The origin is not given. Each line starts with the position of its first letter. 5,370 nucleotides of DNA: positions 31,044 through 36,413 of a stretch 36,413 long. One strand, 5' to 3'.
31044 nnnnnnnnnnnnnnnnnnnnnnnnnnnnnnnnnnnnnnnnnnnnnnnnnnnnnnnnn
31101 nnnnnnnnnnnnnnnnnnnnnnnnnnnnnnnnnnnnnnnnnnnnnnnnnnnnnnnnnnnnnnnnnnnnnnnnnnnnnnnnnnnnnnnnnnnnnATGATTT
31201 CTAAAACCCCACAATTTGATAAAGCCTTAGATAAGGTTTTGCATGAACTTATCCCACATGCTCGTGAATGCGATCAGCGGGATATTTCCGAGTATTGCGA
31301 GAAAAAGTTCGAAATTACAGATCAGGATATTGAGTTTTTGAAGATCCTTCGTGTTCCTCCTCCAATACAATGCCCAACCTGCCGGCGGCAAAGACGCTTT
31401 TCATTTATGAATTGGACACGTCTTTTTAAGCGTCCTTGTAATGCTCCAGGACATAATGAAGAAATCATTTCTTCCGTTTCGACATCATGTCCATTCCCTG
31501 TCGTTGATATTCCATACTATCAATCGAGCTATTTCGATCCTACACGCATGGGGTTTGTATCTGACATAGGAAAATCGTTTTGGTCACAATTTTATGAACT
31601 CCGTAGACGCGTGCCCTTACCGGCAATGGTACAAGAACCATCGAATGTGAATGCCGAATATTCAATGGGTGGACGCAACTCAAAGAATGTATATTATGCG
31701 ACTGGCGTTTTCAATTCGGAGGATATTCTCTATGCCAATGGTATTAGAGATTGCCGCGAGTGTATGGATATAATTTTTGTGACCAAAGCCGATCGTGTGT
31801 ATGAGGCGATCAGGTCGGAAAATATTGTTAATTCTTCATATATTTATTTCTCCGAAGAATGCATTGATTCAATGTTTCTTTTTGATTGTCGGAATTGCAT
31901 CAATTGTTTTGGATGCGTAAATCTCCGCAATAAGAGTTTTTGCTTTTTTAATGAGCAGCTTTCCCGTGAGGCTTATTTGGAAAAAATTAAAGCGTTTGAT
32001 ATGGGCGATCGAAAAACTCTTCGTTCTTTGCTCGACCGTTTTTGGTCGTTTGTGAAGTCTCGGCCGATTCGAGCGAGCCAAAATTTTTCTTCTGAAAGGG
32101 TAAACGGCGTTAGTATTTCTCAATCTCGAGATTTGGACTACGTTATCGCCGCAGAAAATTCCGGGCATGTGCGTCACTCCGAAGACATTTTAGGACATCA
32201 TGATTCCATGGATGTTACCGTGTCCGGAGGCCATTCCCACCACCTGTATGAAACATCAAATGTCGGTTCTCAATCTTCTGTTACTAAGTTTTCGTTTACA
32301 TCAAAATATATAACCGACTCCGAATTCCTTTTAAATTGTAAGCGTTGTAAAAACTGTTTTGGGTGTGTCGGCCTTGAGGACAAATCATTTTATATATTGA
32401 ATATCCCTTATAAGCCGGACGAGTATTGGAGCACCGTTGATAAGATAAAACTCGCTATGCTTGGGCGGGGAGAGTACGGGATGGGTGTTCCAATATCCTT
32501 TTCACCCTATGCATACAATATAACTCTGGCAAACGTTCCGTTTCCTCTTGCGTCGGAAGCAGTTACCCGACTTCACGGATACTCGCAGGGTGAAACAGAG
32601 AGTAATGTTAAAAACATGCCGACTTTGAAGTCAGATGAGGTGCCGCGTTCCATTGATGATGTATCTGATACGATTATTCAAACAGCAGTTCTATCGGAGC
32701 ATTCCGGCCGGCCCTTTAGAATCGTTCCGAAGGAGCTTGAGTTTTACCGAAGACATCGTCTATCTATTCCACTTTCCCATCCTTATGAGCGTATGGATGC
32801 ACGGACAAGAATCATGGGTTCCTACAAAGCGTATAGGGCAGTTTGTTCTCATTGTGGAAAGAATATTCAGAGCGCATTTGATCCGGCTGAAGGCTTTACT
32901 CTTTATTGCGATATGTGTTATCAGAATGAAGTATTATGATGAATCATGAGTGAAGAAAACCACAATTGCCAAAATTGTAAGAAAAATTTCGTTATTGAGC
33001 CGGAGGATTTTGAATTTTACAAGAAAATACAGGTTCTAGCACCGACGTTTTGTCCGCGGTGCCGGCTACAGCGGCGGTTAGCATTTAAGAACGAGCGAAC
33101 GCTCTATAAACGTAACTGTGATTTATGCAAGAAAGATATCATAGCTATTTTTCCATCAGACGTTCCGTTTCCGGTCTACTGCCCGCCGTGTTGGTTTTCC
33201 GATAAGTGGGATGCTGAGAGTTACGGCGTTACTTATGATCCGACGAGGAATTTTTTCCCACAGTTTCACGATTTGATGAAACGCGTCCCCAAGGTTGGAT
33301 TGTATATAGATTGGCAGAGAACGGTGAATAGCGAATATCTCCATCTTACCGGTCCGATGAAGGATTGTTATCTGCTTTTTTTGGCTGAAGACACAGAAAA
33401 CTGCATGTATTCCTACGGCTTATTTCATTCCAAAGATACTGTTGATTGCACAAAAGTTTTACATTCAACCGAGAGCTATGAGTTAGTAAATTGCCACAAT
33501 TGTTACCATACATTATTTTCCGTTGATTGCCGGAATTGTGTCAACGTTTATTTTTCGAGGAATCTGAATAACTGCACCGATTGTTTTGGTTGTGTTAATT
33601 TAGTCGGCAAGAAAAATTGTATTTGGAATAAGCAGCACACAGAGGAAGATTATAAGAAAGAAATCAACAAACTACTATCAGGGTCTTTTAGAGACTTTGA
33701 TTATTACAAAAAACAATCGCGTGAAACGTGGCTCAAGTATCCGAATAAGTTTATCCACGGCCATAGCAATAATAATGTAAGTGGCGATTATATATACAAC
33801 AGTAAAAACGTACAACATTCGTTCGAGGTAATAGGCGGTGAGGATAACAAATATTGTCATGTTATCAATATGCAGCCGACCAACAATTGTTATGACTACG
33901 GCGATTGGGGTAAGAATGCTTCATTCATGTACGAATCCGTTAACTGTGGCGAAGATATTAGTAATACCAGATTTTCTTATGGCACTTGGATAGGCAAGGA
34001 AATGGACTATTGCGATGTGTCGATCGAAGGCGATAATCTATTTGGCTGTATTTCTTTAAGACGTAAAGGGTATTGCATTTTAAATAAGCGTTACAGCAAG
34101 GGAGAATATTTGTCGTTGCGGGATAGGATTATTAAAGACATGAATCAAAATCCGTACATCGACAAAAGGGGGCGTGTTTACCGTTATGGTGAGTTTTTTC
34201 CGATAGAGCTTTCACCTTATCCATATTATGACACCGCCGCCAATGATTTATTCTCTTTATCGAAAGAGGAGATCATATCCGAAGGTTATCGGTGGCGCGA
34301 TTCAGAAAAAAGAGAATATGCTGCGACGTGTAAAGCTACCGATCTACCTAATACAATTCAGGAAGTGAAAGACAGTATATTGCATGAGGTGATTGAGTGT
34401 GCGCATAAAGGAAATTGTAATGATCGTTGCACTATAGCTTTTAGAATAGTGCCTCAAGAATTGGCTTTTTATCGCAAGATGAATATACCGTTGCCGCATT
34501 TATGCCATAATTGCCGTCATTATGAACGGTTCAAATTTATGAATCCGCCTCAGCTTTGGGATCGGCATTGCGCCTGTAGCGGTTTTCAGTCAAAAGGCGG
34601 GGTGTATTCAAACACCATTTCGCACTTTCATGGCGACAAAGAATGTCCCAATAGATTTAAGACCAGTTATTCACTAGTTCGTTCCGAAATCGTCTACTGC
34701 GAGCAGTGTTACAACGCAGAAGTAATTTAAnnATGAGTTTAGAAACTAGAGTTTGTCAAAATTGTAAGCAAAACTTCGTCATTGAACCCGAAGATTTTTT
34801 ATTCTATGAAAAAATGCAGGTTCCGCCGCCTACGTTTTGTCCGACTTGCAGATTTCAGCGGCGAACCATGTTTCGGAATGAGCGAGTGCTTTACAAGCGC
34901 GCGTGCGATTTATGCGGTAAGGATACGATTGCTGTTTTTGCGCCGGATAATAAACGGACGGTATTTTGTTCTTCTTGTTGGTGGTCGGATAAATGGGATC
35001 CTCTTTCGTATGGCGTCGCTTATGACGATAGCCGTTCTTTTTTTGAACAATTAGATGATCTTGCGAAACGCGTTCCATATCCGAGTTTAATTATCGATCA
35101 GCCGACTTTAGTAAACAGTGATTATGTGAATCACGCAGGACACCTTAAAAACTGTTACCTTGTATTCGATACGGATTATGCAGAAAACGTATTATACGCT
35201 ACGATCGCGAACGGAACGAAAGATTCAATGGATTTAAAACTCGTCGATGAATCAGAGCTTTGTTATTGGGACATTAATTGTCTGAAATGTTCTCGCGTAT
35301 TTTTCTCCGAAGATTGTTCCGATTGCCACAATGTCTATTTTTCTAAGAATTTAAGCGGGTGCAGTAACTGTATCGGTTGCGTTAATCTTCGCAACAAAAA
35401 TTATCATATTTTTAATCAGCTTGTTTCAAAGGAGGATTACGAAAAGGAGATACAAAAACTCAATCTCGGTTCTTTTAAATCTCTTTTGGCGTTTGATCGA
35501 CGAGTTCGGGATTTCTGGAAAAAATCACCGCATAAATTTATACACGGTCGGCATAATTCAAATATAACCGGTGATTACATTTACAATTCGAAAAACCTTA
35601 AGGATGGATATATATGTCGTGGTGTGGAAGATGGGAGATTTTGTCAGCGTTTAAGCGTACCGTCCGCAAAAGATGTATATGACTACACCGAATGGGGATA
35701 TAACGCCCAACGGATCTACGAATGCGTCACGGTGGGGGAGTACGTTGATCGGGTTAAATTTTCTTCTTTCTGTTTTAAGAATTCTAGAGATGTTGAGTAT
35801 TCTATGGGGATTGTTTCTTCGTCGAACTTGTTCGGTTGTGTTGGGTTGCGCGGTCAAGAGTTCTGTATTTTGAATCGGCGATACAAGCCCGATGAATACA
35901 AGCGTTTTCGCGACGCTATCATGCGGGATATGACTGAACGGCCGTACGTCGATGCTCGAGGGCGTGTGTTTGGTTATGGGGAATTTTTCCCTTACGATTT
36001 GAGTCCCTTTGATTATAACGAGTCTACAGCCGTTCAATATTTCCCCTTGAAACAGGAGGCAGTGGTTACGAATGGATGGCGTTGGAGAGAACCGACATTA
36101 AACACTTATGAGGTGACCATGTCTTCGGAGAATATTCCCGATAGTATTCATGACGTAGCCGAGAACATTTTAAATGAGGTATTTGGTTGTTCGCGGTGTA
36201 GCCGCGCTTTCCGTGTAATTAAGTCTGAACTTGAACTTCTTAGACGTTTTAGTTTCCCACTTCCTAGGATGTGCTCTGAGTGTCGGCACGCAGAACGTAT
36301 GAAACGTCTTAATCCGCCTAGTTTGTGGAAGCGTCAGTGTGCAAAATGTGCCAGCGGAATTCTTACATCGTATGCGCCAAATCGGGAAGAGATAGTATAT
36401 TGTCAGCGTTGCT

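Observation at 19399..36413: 17-kb operon-like tandem array of nine cysteine-rich paralogs of unknown function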

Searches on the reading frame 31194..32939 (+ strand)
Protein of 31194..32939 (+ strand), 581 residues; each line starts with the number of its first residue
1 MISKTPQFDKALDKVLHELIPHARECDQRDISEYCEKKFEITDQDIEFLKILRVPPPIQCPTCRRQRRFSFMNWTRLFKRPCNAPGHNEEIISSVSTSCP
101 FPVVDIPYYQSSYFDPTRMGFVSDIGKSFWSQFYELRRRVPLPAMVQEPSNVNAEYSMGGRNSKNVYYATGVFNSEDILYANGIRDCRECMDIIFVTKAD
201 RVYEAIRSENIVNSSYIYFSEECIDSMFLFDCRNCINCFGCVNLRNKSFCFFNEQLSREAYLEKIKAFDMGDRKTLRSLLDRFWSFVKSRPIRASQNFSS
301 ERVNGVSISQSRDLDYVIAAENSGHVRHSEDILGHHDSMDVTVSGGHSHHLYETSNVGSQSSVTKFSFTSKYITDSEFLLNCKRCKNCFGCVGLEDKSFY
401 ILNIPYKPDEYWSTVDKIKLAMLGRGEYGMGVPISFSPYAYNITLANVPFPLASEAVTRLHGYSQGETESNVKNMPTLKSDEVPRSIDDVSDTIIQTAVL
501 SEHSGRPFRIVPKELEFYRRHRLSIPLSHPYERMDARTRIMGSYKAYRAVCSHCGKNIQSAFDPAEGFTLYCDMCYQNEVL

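Call 5: search_protein_families(library=pfam, proteins=[window:31194-32939:+], max_evalue=1)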
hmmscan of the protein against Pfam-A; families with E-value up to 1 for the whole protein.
window:31194-32939:+ (581 aa): 1 family
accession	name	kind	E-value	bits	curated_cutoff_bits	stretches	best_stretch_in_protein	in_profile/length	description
PF23477.1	zf_Tbcl_2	-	7.2e-07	29.2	27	1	546-578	3-35/37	Probable treble clef zinc finger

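Call 6: search_protein_families(library=ncbifam, proteins=[window:31194-32939:+], max_evalue=1)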
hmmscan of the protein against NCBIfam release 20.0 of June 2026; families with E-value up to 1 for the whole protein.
window:31194-32939:+ (581 aa): 2 families
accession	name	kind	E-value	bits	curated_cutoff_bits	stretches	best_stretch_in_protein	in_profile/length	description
TIGR04272.1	cxxc_cxxc_Mbark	domain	2.2e-06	27.3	36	1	546-578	3-35/37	CxxC-x17-CxxC domain-containing protein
NF033778.1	trans_TimA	equivalog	0.12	11.9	200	1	257-281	77-101/198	TIM44-related membrane protein TimA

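Call 49: search_protein_families(library=phrogs, proteins=[window:31194-32939:+], max_evalue=0.01)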
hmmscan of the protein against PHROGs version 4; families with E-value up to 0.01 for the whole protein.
window:31194-32939:+ (581 aa): 1 family
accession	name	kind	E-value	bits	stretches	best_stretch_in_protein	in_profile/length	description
phrog_15341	-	unknown function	0.001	19.6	0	186-246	35-89/276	-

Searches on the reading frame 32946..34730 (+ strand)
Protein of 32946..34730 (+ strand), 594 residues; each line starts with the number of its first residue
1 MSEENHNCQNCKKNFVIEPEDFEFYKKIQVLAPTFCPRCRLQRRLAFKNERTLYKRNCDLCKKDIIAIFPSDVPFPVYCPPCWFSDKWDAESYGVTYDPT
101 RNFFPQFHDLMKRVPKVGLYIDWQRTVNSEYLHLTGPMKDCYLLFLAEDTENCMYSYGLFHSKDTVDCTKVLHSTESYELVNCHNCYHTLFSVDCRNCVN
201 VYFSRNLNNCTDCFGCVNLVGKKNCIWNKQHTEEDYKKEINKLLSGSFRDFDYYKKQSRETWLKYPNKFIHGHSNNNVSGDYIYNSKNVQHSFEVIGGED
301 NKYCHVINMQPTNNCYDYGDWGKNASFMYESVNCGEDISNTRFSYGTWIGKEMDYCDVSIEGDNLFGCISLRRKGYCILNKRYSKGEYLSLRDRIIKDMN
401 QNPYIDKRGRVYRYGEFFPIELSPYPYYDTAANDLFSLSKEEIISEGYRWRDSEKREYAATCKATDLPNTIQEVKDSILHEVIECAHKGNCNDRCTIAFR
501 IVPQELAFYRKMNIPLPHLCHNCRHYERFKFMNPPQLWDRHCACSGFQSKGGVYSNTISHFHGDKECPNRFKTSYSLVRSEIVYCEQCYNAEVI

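Call 5: search_protein_families(library=pfam, proteins=[window:32946-34730:+], max_evalue=1)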
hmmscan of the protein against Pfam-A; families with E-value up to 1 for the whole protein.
window:32946-34730:+ (594 aa): 1 family
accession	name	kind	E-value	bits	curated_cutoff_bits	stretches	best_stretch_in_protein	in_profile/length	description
PF13451.12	zf_Tbcl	-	0.022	15.1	24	1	6-44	5-44/48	Probable treble clef domain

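Call 6: search_protein_families(library=ncbifam, proteins=[window:32946-34730:+], max_evalue=1)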
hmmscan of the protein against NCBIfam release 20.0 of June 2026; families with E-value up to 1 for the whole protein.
window:32946-34730:+ (594 aa): 0 families

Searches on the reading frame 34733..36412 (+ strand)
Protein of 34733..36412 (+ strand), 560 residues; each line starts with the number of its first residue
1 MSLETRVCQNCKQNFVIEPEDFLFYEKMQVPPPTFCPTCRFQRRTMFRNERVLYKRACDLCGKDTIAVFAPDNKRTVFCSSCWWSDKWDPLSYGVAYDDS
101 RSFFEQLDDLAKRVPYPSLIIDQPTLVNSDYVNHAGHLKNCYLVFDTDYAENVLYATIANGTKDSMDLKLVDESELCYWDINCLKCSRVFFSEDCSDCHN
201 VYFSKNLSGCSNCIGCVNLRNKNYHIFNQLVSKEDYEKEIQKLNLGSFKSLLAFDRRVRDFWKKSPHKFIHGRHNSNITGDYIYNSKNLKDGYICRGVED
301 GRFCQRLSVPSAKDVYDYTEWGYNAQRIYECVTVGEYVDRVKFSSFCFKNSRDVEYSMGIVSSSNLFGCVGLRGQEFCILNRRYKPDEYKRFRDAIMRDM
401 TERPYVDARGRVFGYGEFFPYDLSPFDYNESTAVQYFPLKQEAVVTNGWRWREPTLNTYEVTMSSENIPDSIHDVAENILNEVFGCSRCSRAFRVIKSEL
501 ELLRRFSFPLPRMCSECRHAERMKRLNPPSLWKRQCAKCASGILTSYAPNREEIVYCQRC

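Call 5: search_protein_families(library=pfam, proteins=[window:34733-36412:+], max_evalue=1)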
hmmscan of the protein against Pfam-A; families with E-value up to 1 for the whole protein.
window:34733-36412:+ (560 aa): 2 families
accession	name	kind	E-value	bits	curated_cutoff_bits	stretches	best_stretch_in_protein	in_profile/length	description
PF23477.1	zf_Tbcl_2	-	9.7e-07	28.8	27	2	51-84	1-34/37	Probable treble clef zinc finger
PF13451.12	zf_Tbcl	-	0.01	16.2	24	1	5-45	4-45/48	Probable treble clef domain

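Call 6: search_protein_families(library=ncbifam, proteins=[window:34733-36412:+], max_evalue=1)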
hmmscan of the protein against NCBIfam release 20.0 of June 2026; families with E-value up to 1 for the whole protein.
window:34733-36412:+ (560 aa): 2 families
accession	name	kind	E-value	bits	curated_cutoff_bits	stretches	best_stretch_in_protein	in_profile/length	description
TIGR04272.1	cxxc_cxxc_Mbark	domain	2e-06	27.4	36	1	51-83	1-33/37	CxxC-x17-CxxC domain-containing protein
NF011482.0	PRK14892.1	equivalog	0.026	14.4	109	1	42-85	7-51/101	putative transcription elongation factor Elf1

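Call 56: find_related_loci(query=window:34733-36412:+, collection=metagenome_contigs, flank=10000)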
Query window:34733-36412:+ (560 aa) in metagenome_contigs; peptide patterns used: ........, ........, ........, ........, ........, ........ (x = any residue, [..] = any of these).
600 stretches matched a pattern (row limit reached: there are more); 573 encode a relative of the query (tblastn E <= 1e-3); the best 80 are kept; 80 distinct loci.
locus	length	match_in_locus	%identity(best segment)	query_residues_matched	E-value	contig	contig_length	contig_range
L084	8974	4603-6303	59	1-560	0e+0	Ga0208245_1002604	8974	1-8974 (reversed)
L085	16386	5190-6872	58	4-560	0e+0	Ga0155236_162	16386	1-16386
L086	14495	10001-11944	59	1-560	0e+0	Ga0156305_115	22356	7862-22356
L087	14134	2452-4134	58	4-560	0e+0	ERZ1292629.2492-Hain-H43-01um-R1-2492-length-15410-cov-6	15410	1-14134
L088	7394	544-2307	57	4-560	0e+0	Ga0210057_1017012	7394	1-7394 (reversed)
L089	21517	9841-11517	58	3-560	0e+0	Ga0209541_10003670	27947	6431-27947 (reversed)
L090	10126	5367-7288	56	4-560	0e+0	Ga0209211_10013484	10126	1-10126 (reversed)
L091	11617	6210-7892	55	1-560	0e+0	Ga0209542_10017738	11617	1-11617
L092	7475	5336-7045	55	1-560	0e+0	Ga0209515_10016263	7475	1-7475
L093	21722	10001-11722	55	1-560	0e+0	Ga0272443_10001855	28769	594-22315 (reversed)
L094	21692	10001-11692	55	1-560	0e+0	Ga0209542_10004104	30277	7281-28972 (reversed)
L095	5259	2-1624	55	4-560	0e+0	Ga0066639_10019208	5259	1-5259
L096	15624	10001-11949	54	1-560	0e+0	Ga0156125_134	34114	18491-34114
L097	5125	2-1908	54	1-560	0e+0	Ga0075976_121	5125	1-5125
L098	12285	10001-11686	53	4-560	0e+0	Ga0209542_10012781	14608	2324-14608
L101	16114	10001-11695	55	4-560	0e+0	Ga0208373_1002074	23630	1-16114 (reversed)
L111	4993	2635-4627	51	4-560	0e+0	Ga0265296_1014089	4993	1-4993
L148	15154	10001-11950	44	1-560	3e-175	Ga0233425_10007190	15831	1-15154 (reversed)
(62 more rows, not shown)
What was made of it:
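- Tried and rejected: Extending the contig: the best relative of paralog 9 in metagenome contigs is 59% identical, so the true end of the array is unknown (call 56).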

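Call 63: search_protein_families(library=pfam, proteins=[L148:13752-14798:+, L089:5524-7500:+, L101:11727-12050:+, L111:1-1092:+], max_evalue=0.001)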
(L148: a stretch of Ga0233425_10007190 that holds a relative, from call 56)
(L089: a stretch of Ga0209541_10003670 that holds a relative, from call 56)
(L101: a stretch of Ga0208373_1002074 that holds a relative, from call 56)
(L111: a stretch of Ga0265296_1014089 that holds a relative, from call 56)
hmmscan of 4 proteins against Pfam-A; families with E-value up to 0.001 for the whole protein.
L148:13752-14798:+ (348 aa): 1 family
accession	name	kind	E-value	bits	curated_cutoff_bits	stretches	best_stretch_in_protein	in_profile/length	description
PF00162.24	PGK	-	1.5e-110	370.2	27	2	5-225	1-218/379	Phosphoglycerate kinase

L089:5524-7500:+ (658 aa): 7 families
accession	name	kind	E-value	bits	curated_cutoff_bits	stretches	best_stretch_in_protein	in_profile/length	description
PF01653.23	DNA_ligase_aden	-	2.7e-85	286.4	27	1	69-313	3-252/253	NAD-dependent DNA ligase adenylation domain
PF03120.22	DNA_ligase_OB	-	5.9e-32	109.8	32.9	1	317-394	1-78/79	NAD-dependent DNA ligase OB-fold domain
PF12826.13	HHH_2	-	7.6e-18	64.9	27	1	505-567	1-63/64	Helix-hairpin-helix motif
PF00533.33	BRCT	-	3.9e-16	59.5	21.3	1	583-658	2-78/78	BRCA1 C Terminus (BRCT) domain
PF14520.12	HHH_5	-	1.3e-09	38.8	27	1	445-495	6-55/57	Helix-hairpin-helix domain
PF03119.21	DNA_ligase_ZBD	-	1.3e-07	31.8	25.8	1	403-429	1-27/27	NAD-dependent DNA ligase C4 zinc finger domain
PF12738.14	PTCB-BRCT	-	0.00059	20.2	22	0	604-649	14-59/63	twin BRCT domain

L101:11727-12050:+ (107 aa): 2 families
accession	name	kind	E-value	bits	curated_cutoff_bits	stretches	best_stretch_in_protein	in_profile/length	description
PF02686.20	GatC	-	1.1e-15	58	23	1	18-100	1-66/66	Glu-tRNAGln amidotransferase C subunit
PF20977.2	GatF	-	0.00019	22.1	33.4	1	2-50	38-86/150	Glutamyl-tRNA(Gln) amidotransferase subunit F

L111:1-1092:+ (363 aa): 2 families
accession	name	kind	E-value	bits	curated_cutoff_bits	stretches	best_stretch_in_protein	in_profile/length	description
PF00012.26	HSP70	-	2.9e-114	382.9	20.6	1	2-319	280-598/599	Hsp70 protein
PF02782.22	FGGY_C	-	2.1e-05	24.8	27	1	15-97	122-196/198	FGGY family of carbohydrate kinases, C-terminal domain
